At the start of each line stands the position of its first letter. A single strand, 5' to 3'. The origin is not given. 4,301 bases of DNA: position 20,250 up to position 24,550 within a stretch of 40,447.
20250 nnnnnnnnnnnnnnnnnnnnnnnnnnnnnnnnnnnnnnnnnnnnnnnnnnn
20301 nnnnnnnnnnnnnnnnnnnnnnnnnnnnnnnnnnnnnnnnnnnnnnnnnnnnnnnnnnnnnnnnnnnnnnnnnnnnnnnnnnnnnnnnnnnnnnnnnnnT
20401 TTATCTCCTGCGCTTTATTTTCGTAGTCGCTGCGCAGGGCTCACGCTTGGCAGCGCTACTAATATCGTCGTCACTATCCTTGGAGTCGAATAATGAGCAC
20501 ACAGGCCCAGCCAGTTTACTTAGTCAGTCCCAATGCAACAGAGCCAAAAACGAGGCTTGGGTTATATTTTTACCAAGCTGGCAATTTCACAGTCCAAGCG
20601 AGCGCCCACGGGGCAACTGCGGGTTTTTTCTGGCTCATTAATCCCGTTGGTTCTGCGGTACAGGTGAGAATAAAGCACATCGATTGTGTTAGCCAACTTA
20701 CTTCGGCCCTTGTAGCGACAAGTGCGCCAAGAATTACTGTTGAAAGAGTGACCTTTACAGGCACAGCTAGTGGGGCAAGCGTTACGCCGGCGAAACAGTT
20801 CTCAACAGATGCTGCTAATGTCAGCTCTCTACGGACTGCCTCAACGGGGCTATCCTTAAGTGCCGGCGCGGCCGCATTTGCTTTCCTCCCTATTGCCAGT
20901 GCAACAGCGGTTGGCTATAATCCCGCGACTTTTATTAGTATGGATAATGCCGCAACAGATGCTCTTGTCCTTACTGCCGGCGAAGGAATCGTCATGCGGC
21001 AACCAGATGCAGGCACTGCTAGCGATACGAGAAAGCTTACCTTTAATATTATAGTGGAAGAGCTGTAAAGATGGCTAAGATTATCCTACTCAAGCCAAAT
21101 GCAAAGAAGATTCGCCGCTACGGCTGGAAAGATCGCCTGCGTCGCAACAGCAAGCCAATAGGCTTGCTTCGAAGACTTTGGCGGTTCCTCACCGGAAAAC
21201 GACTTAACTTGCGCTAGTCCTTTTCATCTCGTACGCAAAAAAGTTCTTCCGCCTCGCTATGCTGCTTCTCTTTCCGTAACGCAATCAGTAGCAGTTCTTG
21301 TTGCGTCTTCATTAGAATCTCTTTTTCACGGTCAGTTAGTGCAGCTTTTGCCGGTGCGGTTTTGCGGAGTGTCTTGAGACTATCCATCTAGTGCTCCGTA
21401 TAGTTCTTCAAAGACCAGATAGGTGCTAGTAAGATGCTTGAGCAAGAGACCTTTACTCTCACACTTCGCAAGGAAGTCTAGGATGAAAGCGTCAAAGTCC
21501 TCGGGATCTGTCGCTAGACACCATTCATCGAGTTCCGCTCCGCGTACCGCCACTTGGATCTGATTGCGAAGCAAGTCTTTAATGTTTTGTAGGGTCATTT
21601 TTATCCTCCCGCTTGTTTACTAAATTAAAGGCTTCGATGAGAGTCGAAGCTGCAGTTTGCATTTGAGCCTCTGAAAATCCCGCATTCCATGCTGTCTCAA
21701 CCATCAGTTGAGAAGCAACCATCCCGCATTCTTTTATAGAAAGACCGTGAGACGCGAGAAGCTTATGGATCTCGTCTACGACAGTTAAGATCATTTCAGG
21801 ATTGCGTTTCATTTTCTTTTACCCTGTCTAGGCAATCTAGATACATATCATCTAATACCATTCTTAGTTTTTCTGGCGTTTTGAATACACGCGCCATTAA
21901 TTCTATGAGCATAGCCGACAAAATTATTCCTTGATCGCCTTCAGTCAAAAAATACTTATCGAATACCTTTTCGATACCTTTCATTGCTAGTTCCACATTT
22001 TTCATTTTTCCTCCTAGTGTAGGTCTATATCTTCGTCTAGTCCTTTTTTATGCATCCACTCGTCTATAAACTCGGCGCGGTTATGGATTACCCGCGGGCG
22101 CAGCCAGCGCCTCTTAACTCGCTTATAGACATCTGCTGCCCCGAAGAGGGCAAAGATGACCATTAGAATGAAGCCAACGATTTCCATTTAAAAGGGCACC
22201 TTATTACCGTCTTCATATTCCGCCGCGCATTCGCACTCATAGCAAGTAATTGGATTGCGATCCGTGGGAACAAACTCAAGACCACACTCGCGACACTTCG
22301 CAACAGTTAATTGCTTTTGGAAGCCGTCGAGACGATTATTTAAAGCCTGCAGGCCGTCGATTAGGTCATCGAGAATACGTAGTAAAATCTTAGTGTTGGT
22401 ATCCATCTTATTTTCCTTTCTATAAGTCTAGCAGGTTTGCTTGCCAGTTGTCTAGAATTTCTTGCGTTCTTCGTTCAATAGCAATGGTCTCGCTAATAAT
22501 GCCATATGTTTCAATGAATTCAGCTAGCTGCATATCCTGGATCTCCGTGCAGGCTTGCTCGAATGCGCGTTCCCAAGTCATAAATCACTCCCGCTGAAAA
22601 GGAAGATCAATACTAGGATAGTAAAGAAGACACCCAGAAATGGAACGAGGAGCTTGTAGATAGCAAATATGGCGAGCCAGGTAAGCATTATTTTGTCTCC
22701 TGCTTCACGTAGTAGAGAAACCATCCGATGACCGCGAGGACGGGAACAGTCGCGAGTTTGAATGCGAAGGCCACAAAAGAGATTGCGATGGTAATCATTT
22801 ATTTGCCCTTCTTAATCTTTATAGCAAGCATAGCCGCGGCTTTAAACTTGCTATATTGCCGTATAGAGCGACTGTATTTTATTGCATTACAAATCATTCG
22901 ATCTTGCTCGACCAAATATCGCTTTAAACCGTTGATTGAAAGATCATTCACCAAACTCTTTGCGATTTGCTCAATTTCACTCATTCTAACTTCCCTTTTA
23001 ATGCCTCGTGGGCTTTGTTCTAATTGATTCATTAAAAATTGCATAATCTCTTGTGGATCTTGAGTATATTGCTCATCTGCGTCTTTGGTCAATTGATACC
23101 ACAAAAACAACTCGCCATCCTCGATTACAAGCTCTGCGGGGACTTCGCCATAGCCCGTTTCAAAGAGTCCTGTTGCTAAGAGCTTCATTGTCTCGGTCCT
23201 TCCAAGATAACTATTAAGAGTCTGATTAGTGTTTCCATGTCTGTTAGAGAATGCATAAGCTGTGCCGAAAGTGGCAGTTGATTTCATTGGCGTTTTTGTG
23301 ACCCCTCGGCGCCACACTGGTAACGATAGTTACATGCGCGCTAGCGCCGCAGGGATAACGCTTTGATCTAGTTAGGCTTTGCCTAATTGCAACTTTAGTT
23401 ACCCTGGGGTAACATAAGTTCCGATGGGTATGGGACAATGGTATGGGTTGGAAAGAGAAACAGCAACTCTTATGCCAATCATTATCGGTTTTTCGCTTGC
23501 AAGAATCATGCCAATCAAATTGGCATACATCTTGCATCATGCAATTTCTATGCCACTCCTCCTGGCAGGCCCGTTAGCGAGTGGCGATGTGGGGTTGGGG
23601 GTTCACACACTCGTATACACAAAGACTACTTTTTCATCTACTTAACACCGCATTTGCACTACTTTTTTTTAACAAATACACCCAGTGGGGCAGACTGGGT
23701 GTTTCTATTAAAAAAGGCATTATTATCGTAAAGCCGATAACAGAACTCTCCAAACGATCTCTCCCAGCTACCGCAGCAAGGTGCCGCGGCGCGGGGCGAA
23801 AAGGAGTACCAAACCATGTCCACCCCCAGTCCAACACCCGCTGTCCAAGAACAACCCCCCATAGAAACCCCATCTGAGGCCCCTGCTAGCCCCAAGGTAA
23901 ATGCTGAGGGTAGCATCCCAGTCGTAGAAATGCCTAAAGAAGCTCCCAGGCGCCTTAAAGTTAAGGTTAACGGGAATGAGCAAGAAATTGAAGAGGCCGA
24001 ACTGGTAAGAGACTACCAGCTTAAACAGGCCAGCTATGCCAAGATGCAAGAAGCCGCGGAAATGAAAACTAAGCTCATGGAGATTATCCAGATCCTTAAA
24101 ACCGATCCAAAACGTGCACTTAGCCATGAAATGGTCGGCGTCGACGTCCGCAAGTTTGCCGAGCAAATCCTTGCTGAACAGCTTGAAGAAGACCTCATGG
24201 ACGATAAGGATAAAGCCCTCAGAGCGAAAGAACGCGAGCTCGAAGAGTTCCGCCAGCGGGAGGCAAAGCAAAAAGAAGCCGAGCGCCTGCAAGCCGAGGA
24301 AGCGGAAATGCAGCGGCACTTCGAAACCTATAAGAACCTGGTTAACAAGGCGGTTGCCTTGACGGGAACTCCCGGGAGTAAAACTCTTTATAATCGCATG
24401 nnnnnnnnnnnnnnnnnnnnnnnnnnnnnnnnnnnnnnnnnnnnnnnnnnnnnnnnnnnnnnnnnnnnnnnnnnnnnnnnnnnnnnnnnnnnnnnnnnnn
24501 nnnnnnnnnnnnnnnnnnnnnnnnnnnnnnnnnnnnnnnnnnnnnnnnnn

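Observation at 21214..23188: Antisense cassette of ten micro-ORFs (36-129 aa) splitting the virion module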

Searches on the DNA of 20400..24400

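Call 43: search_rna_families(source=window, start=20400, end=24400, threshold=evalue, max_evalue=1)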
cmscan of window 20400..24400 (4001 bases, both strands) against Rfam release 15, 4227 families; matches with E-value up to 1: 0.
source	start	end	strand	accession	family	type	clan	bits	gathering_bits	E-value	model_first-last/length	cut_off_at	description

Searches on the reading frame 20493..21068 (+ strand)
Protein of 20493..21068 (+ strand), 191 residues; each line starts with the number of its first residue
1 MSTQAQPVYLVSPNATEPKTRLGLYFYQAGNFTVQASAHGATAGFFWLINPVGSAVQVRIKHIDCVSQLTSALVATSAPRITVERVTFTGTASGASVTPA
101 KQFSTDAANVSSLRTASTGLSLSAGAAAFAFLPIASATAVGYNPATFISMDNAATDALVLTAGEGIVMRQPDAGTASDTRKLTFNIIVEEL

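Call 7: search_protein_families(library=phrogs, proteins=[window:20493-21068:+], max_evalue=0.001)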
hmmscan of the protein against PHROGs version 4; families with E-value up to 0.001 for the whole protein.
window:20493-21068:+ (191 aa): 0 families

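Call 14: find_related_loci(query=window:20493-21068:+, collection=viral_contigs, flank=10000)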
Query window:20493-21068:+ (191 aa) in viral_contigs; peptide patterns used: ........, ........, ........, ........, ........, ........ (x = any residue, [..] = any of these).
13 stretches matched a pattern; 3 encode a relative of the query (tblastn E <= 1e-3); 3 distinct loci.
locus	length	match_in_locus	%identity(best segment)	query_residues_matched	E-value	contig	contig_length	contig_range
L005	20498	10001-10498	54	17-180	2e-49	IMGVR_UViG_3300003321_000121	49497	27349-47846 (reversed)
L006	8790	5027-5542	53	22-190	2e-43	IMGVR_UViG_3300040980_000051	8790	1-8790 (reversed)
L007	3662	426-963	52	14-190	4e-33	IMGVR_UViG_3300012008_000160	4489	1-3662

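Call 84: search_protein_families(library=pfam, proteins=[window:20493-21068:+], max_evalue=0.001)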
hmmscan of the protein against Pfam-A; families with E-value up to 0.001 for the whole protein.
window:20493-21068:+ (191 aa): 0 families

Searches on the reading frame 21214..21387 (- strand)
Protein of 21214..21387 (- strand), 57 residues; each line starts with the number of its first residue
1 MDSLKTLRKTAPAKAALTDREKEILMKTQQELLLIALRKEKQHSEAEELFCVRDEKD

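Call 5: search_protein_families(library=phrogs, proteins=[window:21214-21387:-], max_evalue=1)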
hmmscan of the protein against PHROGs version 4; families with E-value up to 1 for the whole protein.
window:21214-21387:- (57 aa): 1 family
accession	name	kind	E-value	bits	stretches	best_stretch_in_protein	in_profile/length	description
phrog_38265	-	unknown function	0.22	12.4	1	34-55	17-38/71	-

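Call 6: search_protein_families(library=pfam, proteins=[window:21214-21387:-], max_evalue=1)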
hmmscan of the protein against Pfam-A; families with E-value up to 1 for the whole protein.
window:21214-21387:- (57 aa): 0 families

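Call 39: search_protein_families(library=padloc, proteins=[window:21214-21387:-], max_evalue=0.1)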
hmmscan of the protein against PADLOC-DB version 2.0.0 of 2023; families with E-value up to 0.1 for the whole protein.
window:21214-21387:- (57 aa): 0 families

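Call 40: search_protein_families(library=ncbifam, proteins=[window:21214-21387:-], max_evalue=0.1)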
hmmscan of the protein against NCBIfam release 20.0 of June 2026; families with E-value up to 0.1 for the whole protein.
window:21214-21387:- (57 aa): 0 families

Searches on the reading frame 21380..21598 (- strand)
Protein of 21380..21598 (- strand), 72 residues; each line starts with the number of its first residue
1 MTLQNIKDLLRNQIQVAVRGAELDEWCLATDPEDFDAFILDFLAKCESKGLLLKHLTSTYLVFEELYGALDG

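Call 5: search_protein_families(library=phrogs, proteins=[window:21380-21598:-], max_evalue=1)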
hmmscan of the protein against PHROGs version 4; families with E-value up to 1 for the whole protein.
window:21380-21598:- (72 aa): 1 family
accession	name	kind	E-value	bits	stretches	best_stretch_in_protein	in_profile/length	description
phrog_1239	-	unknown function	0.076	14.3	1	24-47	68-91/96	-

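Call 6: search_protein_families(library=pfam, proteins=[window:21380-21598:-], max_evalue=1)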
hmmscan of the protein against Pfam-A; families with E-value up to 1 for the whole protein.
window:21380-21598:- (72 aa): 0 families

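Call 31: find_homologous_proteins(query=window:21380-21598:-, max_evalue=0.01)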
Query window:21380-21598:- (72 aa): 1 proteins with E <= 0.01 among 1 candidates.
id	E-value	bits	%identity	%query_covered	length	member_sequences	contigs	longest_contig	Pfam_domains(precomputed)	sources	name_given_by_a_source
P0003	8.5e-38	145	93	100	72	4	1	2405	-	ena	-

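Call 32: find_encoding_contigs(protein=P0003, flank=10000, max_places=10)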
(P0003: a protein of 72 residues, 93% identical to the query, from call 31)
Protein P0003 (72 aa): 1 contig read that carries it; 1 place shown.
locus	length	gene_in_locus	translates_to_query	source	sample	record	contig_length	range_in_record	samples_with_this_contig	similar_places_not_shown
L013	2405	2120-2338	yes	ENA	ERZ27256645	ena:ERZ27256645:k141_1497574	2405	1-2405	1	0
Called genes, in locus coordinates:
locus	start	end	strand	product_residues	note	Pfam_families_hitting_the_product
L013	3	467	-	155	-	?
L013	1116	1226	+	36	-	-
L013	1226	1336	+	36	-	-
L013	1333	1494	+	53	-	-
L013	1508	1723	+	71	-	-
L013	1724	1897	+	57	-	-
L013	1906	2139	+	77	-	-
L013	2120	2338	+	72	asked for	-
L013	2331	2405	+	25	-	?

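Call 39: search_protein_families(library=padloc, proteins=[window:21380-21598:-], max_evalue=0.1)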
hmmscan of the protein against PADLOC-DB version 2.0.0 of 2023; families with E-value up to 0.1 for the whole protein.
window:21380-21598:- (72 aa): 0 families

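Call 40: search_protein_families(library=ncbifam, proteins=[window:21380-21598:-], max_evalue=0.1)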
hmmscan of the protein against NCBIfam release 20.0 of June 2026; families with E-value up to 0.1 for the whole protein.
window:21380-21598:- (72 aa): 0 families

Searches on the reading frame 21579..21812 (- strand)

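Call 5: search_protein_families(library=phrogs, proteins=[window:21579-21812:-], max_evalue=1)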
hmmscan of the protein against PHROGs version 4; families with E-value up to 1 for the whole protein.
window:21579-21812:- (77 aa): 1 family
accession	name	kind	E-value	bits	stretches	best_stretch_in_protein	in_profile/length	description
phrog_20919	-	other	0.15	13.2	1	24-53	17-45/87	recombinase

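Call 6: search_protein_families(library=pfam, proteins=[window:21579-21812:-], max_evalue=1)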
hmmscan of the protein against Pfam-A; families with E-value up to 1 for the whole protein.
window:21579-21812:- (77 aa): 0 families

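Call 39: search_protein_families(library=padloc, proteins=[window:21579-21812:-], max_evalue=0.1)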
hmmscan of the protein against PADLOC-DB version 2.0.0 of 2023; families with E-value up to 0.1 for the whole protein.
window:21579-21812:- (77 aa): 1 family
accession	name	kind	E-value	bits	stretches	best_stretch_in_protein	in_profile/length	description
PDLC04762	PDC-M64C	-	0.037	12.1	1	2-35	19-52/97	-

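Call 40: search_protein_families(library=ncbifam, proteins=[window:21579-21812:-], max_evalue=0.1)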
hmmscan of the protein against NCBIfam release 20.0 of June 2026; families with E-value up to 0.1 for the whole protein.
window:21579-21812:- (77 aa): 0 families

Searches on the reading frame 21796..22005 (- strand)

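Call 5: search_protein_families(library=phrogs, proteins=[window:21796-22005:-], max_evalue=1)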
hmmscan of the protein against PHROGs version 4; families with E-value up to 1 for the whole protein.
window:21796-22005:- (69 aa): 1 family
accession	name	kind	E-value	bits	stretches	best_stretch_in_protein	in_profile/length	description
phrog_22722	-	unknown function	0.19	12.4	1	6-59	42-94/174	-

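Call 6: search_protein_families(library=pfam, proteins=[window:21796-22005:-], max_evalue=1)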
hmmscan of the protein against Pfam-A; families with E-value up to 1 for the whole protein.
window:21796-22005:- (69 aa): 0 families

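Call 39: search_protein_families(library=padloc, proteins=[window:21796-22005:-], max_evalue=0.1)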
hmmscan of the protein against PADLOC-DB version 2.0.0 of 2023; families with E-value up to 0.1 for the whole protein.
window:21796-22005:- (69 aa): 0 families

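Call 40: search_protein_families(library=ncbifam, proteins=[window:21796-22005:-], max_evalue=0.1)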
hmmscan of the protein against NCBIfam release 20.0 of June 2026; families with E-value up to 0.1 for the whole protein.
window:21796-22005:- (69 aa): 0 families

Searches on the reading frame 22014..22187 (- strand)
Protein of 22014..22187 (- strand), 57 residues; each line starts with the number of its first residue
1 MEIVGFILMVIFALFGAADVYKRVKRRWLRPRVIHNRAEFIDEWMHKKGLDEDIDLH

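Call 5: search_protein_families(library=phrogs, proteins=[window:22014-22187:-], max_evalue=1)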
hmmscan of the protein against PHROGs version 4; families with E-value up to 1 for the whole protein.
window:22014-22187:- (57 aa): 0 families

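Call 6: search_protein_families(library=pfam, proteins=[window:22014-22187:-], max_evalue=1)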
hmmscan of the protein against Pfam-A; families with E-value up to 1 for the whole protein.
window:22014-22187:- (57 aa): 2 families
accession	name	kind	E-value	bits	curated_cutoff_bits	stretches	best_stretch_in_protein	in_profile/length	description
PF13244.11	MbhD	-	0.026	15.1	27.2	1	3-20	25-42/67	MBH, subunit D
PF01655.23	Ribosomal_L32e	-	0.062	14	25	1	19-38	10-29/108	Ribosomal protein L32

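Call 33: find_encoding_contigs(protein=window:22014-22187:-, flank=10000, max_places=10)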
Protein window:22014-22187:- (57 aa): 5 contigs read that carry it; 2 places shown.
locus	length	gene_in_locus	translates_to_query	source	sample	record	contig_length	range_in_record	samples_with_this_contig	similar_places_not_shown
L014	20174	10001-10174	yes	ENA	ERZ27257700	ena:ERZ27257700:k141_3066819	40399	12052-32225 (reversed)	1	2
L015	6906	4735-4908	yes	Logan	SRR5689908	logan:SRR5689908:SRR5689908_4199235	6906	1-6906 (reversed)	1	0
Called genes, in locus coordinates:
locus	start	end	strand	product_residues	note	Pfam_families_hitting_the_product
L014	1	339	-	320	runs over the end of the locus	-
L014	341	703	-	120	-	-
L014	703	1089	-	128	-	-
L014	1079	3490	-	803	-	-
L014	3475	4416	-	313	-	-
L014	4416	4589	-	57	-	-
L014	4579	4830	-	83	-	-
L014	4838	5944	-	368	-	-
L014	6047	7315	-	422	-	-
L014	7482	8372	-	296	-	-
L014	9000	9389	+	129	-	-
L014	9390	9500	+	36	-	-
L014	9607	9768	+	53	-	-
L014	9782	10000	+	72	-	-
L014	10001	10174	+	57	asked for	-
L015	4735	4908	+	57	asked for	-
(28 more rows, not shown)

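Call 39: search_protein_families(library=padloc, proteins=[window:22014-22187:-], max_evalue=0.1)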
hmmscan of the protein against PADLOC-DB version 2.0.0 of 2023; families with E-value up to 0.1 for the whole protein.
window:22014-22187:- (57 aa): 0 families

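Call 40: search_protein_families(library=ncbifam, proteins=[window:22014-22187:-], max_evalue=0.1)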
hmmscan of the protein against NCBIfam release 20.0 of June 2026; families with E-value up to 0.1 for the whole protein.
window:22014-22187:- (57 aa): 0 families

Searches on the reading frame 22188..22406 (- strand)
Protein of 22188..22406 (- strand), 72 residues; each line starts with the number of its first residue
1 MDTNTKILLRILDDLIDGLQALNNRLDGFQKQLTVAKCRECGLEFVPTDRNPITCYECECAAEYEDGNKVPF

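Call 5: search_protein_families(library=phrogs, proteins=[window:22188-22406:-], max_evalue=1)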
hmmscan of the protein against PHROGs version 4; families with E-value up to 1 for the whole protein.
window:22188-22406:- (72 aa): 4 families
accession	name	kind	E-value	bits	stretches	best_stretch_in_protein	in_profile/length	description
phrog_15735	-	unknown function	0.0071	17.4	1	27-44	20-37/41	-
phrog_171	-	DNA, RNA and nucleotide metabolism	0.11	13.1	1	33-65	36-67/452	NinG/ Rap DNA junction specific endonuclease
phrog_13750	-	unknown function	0.18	13.1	1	23-61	4-43/104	-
phrog_6739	-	unknown function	0.95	10.7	0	23-66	110-154/158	-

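Call 6: search_protein_families(library=pfam, proteins=[window:22188-22406:-], max_evalue=1)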
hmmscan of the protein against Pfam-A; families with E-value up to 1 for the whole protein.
window:22188-22406:- (72 aa): 4 families
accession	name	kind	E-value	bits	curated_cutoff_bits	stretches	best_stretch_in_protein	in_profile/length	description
PF01155.25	HypA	-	0.011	16.2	28.9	1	29-68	64-103/112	Hydrogenase/urease nickel incorporation, metallochaperone, hypA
PF13878.12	zf-C2H2_3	-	0.014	15.6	27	1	30-49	8-27/40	zinc-finger of acetyl-transferase ESCO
PF09538.15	FYDLN_acid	-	0.21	12.7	23.9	1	37-65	11-39/105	Protein of unknown function (FYDLN_acid)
PF23477.1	zf_Tbcl_2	-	0.81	9.9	27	0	32-58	2-32/37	Probable treble clef zinc finger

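Call 30: find_homologous_proteins(query=window:22188-22406:-, max_evalue=0.01)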
Query window:22188-22406:- (72 aa): 1 proteins with E <= 0.01 among 1 candidates.
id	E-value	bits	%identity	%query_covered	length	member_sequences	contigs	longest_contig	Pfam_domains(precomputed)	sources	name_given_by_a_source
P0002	4.2e-36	140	90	100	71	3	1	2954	-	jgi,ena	-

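Call 39: search_protein_families(library=padloc, proteins=[window:22188-22406:-], max_evalue=0.1)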
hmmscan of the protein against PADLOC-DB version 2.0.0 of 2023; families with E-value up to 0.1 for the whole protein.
window:22188-22406:- (72 aa): 0 families

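Call 40: search_protein_families(library=ncbifam, proteins=[window:22188-22406:-], max_evalue=0.1)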
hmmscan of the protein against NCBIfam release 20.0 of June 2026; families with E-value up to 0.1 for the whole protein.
window:22188-22406:- (72 aa): 0 families

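Call 77: predict_structure(alignment_id=A3)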
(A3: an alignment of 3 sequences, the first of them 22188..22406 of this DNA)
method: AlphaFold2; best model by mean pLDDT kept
length: 72 residues; sequences in the alignment: 3
mean_pLDDT: 65.8   pTM: 0.44
mean pLDDT of the five models: 65.8, 62.1, 61.0, 56.1, 49.4
residues with pLDDT >= 90: 11; 70-90: 18; 50-70: 24; < 50: 19
segments of 3 or more residues with pLDDT < 50: 50-52, 57-72
pLDDT, mean of each block of 10 residues (from residue 1): 85 92 79 67 56 48 39 34
secondary structure, 60 per line:
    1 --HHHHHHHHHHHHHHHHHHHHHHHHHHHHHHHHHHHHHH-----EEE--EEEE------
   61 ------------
elements in order: H3-40 E46-48 E51-54

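Call 98: fold_search(model_id=the predicted structure, library=viral)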
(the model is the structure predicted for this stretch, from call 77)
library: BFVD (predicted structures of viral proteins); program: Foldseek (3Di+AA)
matches with E <= 10: 8; with E <= 0.001: 0
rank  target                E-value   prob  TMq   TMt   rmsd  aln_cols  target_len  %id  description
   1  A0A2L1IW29            1.2e+00  0.51  0.50  0.50   5.9        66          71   15  Uncharacterized protein [Streptomyces phage BillNye]
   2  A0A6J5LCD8            2.1e+00  0.25  0.37  0.39   4.9        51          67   22  Uncharacterized protein [uncultured Caudovirales phage]
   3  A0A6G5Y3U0            5.3e+00  0.21  0.62  0.57   5.4        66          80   21  (no name in the UniProt tables at hand)
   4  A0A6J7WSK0            5.3e+00  0.08  0.22  0.23   2.6        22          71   27  Uncharacterized protein [uncultured Caudovirales phage]
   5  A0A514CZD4            6.1e+00  0.06  0.21  0.07   3.9        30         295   20  RNA-directed RNA polymerase (Fragment) [Leviviridae sp.]
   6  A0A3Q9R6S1            7.0e+00  0.06  0.32  0.20   9.2        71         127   15  (no name in the UniProt tables at hand)
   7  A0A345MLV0            8.6e+00  0.07  0.37  0.21   4.6        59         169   22  (no name in the UniProt tables at hand)
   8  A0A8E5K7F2            9.9e+00  0.07  0.44  0.48   5.8        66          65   12  (no name in the UniProt tables at hand)

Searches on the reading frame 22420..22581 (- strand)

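Call 5: search_protein_families(library=phrogs, proteins=[window:22420-22581:-], max_evalue=1)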
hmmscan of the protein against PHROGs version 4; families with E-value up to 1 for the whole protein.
window:22420-22581:- (53 aa): 2 families
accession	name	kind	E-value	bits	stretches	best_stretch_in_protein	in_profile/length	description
phrog_27307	-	unknown function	0.044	14.4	1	18-43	11-36/70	-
phrog_34656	-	unknown function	0.083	13.7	1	5-49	3-44/200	-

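Call 6: search_protein_families(library=pfam, proteins=[window:22420-22581:-], max_evalue=1)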
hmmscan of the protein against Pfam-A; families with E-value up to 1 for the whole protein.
window:22420-22581:- (53 aa): 0 families

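Call 39: search_protein_families(library=padloc, proteins=[window:22420-22581:-], max_evalue=0.1)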
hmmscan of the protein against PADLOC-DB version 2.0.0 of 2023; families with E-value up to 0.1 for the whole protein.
window:22420-22581:- (53 aa): 0 families

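Call 40: search_protein_families(library=ncbifam, proteins=[window:22420-22581:-], max_evalue=0.1)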
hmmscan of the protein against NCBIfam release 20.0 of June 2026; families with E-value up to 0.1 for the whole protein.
window:22420-22581:- (53 aa): 0 families

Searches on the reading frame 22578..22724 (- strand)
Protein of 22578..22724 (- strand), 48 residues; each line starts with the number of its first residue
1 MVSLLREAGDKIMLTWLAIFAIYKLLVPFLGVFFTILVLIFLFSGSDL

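Call 5: search_protein_families(library=phrogs, proteins=[window:22578-22724:-], max_evalue=1)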
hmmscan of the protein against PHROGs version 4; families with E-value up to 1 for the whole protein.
window:22578-22724:- (48 aa): 0 families

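Call 6: search_protein_families(library=pfam, proteins=[window:22578-22724:-], max_evalue=1)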
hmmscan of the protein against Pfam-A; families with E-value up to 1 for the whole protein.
window:22578-22724:- (48 aa): 1 family
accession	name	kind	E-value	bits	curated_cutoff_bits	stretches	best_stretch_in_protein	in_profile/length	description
PF15012.11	DUF4519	-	0.59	10.8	27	1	22-44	30-52/56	Domain of unknown function (DUF4519)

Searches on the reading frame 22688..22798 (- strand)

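Call 5: search_protein_families(library=phrogs, proteins=[window:22688-22798:-], max_evalue=1)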
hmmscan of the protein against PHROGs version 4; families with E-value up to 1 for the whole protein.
window:22688-22798:- (36 aa): 2 families
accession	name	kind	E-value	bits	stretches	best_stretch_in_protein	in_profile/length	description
phrog_30043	-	unknown function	0.093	13.6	1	11-35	5-29/49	-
phrog_23833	-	unknown function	0.48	11.6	1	3-28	16-41/46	-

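Call 6: search_protein_families(library=pfam, proteins=[window:22688-22798:-], max_evalue=1)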
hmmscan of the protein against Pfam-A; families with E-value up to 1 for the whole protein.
window:22688-22798:- (36 aa): 1 family
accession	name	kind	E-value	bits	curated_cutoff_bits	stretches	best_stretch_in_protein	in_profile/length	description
PF13386.12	DsbD_2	-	0.0065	16.8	24.9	1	8-35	154-181/199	Cytochrome C biogenesis protein transmembrane region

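Call 39: search_protein_families(library=padloc, proteins=[window:22688-22798:-], max_evalue=0.1)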
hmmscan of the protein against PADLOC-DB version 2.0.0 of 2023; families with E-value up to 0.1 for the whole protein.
window:22688-22798:- (36 aa): 0 families

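Call 40: search_protein_families(library=ncbifam, proteins=[window:22688-22798:-], max_evalue=0.1)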
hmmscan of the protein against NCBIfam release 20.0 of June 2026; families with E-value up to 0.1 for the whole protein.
window:22688-22798:- (36 aa): 0 families
